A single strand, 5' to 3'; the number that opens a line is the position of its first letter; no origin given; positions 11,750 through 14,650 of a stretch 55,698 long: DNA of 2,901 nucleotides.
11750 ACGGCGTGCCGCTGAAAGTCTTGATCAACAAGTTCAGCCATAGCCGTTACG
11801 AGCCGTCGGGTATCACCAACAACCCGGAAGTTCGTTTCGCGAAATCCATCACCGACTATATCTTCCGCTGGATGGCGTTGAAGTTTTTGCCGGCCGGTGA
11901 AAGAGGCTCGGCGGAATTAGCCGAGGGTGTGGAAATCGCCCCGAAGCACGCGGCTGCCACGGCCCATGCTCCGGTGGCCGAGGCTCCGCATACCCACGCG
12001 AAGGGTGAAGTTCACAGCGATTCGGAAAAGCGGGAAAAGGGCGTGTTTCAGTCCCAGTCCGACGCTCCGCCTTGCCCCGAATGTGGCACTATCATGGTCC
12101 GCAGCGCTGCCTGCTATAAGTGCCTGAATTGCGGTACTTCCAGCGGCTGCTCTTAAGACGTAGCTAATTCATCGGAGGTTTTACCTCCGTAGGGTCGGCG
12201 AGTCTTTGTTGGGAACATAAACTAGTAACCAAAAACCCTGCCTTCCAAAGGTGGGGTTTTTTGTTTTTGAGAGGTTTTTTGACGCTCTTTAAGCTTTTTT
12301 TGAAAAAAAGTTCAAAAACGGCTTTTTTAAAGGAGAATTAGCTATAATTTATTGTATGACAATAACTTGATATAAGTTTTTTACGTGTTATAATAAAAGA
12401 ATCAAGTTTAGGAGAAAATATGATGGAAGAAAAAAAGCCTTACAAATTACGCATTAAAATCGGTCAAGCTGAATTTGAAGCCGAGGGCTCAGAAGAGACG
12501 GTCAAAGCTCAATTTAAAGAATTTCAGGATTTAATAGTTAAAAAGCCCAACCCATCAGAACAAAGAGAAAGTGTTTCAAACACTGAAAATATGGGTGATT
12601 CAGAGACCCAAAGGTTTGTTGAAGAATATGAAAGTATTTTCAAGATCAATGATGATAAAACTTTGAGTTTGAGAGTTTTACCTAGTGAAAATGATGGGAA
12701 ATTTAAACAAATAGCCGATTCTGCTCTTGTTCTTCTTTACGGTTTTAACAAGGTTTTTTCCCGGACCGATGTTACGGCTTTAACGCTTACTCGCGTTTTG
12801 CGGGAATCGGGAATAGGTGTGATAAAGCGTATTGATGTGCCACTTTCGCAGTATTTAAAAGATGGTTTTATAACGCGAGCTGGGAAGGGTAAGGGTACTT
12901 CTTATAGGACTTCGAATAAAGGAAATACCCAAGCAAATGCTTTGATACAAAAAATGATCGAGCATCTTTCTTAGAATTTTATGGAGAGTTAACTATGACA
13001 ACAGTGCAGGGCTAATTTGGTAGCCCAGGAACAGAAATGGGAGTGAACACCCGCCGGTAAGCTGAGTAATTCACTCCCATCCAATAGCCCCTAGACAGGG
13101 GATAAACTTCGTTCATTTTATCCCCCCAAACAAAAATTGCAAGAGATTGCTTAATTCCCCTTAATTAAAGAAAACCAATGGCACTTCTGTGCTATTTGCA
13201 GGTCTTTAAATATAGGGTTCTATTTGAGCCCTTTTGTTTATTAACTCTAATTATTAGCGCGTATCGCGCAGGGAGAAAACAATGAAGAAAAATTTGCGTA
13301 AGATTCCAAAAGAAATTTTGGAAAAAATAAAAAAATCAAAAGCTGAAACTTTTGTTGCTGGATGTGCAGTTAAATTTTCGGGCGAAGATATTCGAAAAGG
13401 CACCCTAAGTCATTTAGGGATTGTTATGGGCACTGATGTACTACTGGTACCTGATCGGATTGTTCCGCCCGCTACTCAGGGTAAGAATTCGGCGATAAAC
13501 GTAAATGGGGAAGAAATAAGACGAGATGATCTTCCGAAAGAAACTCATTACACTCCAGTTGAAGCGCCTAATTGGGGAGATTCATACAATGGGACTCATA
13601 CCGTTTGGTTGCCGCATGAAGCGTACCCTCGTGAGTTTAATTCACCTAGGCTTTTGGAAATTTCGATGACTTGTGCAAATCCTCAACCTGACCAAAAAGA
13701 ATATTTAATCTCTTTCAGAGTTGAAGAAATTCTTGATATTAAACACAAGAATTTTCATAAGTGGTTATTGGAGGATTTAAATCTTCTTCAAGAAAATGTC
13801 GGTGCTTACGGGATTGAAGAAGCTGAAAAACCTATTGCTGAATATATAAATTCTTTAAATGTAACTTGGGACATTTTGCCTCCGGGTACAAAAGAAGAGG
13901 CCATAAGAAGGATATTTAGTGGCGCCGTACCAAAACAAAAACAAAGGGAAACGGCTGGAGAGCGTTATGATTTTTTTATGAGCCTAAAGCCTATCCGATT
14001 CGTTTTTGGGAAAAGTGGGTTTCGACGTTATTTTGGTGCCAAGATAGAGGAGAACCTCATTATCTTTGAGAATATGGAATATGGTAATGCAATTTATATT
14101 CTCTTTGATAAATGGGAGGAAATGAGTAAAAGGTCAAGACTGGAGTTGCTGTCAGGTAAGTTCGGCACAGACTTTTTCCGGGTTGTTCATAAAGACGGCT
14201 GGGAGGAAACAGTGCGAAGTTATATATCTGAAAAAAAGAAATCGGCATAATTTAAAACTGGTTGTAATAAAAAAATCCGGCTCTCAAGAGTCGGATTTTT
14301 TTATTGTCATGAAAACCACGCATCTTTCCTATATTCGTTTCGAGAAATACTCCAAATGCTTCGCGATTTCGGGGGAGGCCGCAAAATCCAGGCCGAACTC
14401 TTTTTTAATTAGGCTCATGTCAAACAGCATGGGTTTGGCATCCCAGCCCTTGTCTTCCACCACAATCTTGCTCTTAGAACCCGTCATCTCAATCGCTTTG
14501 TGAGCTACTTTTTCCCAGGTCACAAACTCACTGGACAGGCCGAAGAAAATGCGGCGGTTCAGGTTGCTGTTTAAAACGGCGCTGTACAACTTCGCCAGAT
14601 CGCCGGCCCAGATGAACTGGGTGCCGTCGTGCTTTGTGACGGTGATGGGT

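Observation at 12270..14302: Self-contained low-GC two-gene cassette inserted between nrdJ and an SDR gene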

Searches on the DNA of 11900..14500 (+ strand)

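Call 41: search_rna_families(source=window, start=11900, end=14500, threshold=evalue, max_evalue=1)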
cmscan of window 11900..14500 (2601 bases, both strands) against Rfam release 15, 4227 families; matches with E-value up to 1: 7.
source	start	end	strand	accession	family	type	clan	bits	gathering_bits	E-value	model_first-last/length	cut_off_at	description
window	12199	12301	+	RF01770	rimP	Cis-reg; leader;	-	30.5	47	0.025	1-102/102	no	Gammaprotebacteria rimP leader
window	13710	13794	-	RF00208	snoR72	Gene; snRNA; snoRNA; CD-box;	-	26.6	43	0.55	1-87/87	no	Small nucleolar RNA R72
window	14264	14307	-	RF03940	MIR9563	Gene; miRNA;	-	26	90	0.053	1-127/127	no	MIR9563 microRNA precursor family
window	14247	14312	+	RF02362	Yfr10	Gene; sRNA;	-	24.9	43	0.91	1-78/78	no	Cyanobacterial functional RNA 10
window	14213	14302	+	RF02083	OrzO-P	Gene; antitoxin;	-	24.2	60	0.63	1-76/76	no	OrzO-P RNA antitoxin family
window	12168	12268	+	RF01772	rnk_pseudo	Cis-reg; leader;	-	22.3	55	0.91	1-108/108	no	Pseudomonas rnk leader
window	12642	12728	+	RF01182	SNORD11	Gene; snRNA; snoRNA; CD-box;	CL00103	21.5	55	0.96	1-84/84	no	Small nucleolar RNA SNORD11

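Call 51: search_rna_families(sources=[L054, L056, L058, L059], threshold=gathering)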
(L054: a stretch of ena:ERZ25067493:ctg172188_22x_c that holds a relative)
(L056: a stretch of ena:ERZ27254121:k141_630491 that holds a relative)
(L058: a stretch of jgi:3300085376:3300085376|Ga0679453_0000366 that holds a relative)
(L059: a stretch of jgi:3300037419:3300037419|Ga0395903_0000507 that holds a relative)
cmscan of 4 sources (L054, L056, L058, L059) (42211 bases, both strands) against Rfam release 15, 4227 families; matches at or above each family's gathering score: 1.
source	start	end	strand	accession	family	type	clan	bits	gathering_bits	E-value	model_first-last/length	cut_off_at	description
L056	7608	7698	-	RF01852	tRNA-Sec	Gene; tRNA;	CL00001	77.1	47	2.7e-14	1-91/91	no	Selenocysteine transfer RNA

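Call 91: build_rna_model(alignment_id=A10)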
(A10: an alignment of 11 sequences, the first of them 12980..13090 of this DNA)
Model R1 built from alignment A10 (11 sequences, 112 columns); structure: RNAalifold consensus.
model positions 109; base pairs 16; branch points 1; effective number of sequences 3.75; information 0.59 bits per position. Calibrated on 0.2 Mb of random sequence (short: E-values are rough).
structure used (alignment columns):
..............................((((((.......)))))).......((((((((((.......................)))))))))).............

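Call 92: search_with_rna_model(model_id=R1, sources=[window, L054, L056, L058, L059, L061, L066, L067, L068, L069, L070, L071, L072, L073, L074, L075, L076, L077, L078, L079, L081, L083, L084, L085, L086, L087, L088, L089, L090, L091, L092, L093, L094, L095, L096, L097, L098, L099, L100, L101, L102, L103, L104, L105, L106, L107, L108, L109, L110, L111, L112, L113, L114, L115, L116, L117, L118, L119, L120, L121, L123, L124, L125, L126, L127, L128, L129, L131, L132, L133, L134, L135, L136, L137, L138, L139, L140, L141, L142, L143, L144, L145, L001, L004, L005, L008, L012, L014, L015, L016, L019, L020, L021, L022, L023, L025, L026, L028, L146, L151], max_evalue=1, make_alignment=true)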
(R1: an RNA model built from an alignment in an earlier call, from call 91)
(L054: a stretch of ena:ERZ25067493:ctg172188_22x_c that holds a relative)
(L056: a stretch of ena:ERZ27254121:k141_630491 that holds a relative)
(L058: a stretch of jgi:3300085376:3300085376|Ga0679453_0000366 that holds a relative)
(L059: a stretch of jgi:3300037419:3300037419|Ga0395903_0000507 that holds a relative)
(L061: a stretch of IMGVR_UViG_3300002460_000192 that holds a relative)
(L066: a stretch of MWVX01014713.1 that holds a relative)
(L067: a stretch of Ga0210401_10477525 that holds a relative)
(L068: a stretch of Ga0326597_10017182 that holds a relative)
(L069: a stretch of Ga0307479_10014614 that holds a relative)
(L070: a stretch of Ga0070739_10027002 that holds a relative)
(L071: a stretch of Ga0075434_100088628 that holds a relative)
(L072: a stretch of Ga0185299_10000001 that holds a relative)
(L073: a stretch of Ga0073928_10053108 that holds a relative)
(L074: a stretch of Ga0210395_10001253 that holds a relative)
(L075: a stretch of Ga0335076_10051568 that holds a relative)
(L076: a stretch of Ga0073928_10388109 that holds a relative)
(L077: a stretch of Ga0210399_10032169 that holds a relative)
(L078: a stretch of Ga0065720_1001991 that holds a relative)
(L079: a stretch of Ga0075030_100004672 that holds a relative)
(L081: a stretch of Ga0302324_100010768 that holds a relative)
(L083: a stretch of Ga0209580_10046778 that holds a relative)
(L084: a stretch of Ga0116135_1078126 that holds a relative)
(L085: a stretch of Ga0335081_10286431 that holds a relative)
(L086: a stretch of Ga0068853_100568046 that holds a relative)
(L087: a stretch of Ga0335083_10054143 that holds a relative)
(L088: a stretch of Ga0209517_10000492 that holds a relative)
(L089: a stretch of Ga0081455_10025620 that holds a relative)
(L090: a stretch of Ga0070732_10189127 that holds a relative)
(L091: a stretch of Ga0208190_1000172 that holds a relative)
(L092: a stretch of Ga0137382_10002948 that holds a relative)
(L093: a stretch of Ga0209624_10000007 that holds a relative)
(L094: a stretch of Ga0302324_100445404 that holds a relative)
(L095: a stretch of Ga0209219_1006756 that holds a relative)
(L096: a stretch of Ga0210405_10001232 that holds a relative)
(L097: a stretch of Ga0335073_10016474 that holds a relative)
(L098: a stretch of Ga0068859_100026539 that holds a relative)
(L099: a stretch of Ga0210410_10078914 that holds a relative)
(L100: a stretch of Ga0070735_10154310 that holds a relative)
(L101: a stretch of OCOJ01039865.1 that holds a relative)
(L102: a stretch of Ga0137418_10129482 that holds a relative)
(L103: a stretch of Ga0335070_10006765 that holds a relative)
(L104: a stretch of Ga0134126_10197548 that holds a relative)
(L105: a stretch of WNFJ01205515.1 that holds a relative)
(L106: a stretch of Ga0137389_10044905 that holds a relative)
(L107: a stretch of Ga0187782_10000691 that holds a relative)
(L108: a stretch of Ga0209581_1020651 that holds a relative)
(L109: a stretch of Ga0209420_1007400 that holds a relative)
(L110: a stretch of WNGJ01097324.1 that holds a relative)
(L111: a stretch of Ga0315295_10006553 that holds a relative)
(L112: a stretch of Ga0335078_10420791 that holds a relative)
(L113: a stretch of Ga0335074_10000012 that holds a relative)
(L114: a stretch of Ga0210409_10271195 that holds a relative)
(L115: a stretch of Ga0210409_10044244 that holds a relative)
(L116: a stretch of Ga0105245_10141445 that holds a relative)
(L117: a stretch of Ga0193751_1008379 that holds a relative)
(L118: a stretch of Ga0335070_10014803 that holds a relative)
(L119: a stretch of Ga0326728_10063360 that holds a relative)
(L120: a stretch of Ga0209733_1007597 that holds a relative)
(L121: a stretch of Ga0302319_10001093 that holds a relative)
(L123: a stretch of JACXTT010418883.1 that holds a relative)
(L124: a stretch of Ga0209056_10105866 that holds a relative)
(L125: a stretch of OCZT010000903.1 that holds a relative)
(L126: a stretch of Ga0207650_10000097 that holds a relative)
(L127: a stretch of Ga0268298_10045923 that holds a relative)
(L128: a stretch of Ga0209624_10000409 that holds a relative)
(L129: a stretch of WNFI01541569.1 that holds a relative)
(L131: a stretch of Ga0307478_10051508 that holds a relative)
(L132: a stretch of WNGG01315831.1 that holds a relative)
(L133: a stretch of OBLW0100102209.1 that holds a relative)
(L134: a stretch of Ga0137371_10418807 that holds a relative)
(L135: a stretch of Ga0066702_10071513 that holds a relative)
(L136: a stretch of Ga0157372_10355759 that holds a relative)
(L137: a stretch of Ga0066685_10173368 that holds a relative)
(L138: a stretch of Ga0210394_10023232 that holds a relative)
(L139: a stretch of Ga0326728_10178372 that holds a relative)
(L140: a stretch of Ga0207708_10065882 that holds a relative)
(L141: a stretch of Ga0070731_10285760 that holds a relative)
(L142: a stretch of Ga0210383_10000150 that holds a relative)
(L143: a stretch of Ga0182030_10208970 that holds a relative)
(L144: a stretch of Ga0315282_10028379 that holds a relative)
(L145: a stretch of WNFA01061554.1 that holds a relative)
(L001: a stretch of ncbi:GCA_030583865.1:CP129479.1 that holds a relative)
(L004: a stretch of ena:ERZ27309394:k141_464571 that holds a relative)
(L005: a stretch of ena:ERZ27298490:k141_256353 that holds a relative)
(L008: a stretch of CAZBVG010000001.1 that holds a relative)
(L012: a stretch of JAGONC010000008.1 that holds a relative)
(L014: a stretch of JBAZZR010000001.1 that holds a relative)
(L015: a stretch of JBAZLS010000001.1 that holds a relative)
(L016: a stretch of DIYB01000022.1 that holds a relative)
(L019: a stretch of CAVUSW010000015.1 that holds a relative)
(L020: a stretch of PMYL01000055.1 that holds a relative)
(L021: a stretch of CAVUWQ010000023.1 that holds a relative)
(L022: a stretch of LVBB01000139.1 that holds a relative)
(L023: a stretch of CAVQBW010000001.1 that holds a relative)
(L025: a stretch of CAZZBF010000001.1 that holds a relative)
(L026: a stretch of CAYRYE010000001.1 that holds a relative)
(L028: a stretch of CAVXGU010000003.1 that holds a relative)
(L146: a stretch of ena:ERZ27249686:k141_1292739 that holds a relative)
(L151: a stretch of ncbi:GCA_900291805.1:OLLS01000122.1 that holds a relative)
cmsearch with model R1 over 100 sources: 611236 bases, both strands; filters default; matches with E-value up to 1: 21.
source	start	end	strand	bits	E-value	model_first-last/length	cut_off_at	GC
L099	1930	2038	+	117.9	6.7e-24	1-109/109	no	0.6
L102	1737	1845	+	107.5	1.4e-21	1-109/109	no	0.61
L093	3522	3630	+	105.7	3.6e-21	1-109/109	no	0.6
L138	3540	3648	+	105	5.2e-21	1-109/109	no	0.6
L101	3528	3636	+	104.5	6.6e-21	1-109/109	no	0.6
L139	1753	1858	+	104.4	7.1e-21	1-109/109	no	0.61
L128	2129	2234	+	102.5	1.9e-20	1-109/109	no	0.61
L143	1743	1848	+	102.2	2.2e-20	1-109/109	no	0.69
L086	565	670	+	96.2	4.9e-19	1-109/109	no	0.57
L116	1852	1960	+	95.1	8.5e-19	1-109/109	no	0.59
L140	1061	1168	+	57.6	2.1e-10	1-109/109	no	0.56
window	12980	13090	+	44.2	2e-07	1-109/109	no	0.49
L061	3621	3679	+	24.3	0.0059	31-89/109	3'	0.64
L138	3596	3636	-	22.5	0.015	57-97/109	no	0.63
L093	3578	3618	-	20.5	0.042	57-97/109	no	0.68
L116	1908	1948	-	19.5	0.069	57-97/109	no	0.71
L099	1986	2026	-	18.9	0.095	57-97/109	no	0.66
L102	1793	1833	-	18.9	0.097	57-97/109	no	0.71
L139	1809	1853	-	17.5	0.2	50-97/109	no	0.64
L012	3603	3689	-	16.3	0.36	1-109/109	no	0.36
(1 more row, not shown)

Alignment A11: 21 matches aligned to the model, 163 columns, each read 5' to 3' on its own strand. Consensus structure (alignment columns), stored with it:
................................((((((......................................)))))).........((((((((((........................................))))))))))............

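Call 113: search_rna_families(sources=[L070, L086, L090, L091, L093, L099, L101, L102, L109, L115, L116, L117, L118, L124, L128, L129, L138, L139, L140, L142], threshold=gathering)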
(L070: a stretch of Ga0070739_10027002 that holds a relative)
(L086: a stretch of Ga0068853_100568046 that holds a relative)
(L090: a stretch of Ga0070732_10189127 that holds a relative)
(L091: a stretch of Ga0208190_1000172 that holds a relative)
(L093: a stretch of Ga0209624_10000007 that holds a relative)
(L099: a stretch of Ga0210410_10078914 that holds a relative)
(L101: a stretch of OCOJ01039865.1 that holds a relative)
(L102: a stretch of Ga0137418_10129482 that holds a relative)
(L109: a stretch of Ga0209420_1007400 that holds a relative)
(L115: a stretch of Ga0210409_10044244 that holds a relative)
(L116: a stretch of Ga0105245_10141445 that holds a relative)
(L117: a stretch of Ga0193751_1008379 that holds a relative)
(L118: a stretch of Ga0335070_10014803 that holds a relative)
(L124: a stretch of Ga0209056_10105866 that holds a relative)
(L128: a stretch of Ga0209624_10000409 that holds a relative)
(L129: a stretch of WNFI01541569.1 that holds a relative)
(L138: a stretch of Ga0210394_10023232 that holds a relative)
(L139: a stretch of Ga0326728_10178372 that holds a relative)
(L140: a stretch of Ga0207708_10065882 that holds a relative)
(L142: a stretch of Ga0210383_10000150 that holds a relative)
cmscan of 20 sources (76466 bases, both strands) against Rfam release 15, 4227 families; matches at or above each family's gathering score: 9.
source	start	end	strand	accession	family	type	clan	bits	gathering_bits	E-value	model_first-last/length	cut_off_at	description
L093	6280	6378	+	RF00169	Bacteria_small_SRP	Gene;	CL00003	71.9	40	5.9e-14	1-97/97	no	Bacterial small signal recognition particle RNA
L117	3630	3702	+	RF00005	tRNA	Gene; tRNA;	CL00001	65.6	29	6.2e-12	1-71/71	no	tRNA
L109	3295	3367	+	RF00005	tRNA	Gene; tRNA;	CL00001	63.7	29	2e-11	1-71/71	no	tRNA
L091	3636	3708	+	RF00005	tRNA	Gene; tRNA;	CL00001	63.5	29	2.3e-11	1-71/71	no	tRNA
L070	3580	3643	-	RF02968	DUF3800-IX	Gene; sRNA;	-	58.9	36.8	3.6e-10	1-67/67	no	DUF3800-IX RNA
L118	3606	3682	+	RF00005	tRNA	Gene; tRNA;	CL00001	54.2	29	8.2e-09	1-71/71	no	tRNA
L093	3635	3719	+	RF00005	tRNA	Gene; tRNA;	CL00001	53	29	1.8e-08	1-71/71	no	tRNA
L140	1170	1255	+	RF00005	tRNA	Gene; tRNA;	CL00001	53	29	1.7e-08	1-71/71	no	tRNA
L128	4194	4267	+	RF00005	tRNA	Gene; tRNA;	CL00001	52.9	29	2e-08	1-71/71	no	tRNA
